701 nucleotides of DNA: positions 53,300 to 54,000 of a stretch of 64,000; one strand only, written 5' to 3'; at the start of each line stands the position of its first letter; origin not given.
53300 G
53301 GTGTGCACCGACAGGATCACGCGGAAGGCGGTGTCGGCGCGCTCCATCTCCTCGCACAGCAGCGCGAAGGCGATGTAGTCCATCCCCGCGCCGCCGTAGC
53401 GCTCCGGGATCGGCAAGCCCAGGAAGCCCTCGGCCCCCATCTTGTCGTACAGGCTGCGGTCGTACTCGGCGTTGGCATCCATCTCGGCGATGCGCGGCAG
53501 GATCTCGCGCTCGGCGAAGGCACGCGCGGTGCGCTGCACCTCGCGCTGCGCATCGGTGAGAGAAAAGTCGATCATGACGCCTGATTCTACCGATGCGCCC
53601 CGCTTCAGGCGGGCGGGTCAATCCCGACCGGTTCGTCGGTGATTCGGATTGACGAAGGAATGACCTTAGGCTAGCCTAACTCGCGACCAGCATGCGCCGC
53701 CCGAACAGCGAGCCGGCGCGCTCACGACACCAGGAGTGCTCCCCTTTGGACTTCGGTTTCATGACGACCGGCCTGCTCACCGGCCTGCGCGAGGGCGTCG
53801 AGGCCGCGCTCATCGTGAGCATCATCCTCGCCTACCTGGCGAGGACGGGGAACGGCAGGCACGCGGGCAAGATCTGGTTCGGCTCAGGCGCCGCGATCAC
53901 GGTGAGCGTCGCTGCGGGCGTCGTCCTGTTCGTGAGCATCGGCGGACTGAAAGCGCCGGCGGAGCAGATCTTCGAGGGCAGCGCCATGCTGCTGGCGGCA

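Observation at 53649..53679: Perfect AT-rich palindrome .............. overlapping the predicted FTR1 iron-permease promoter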

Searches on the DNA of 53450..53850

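Call 45: search_rna_families(source=window, start=53450, end=53850, threshold=evalue, max_evalue=1)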
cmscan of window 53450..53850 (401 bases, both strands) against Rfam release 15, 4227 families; matches with E-value up to 1: 0.
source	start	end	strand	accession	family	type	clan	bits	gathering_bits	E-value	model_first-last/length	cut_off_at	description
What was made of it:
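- There is no Rfam match (call 45).
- Tried and rejected: Rfam had no match in 53450-53850 at E up to 1 (call 45).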
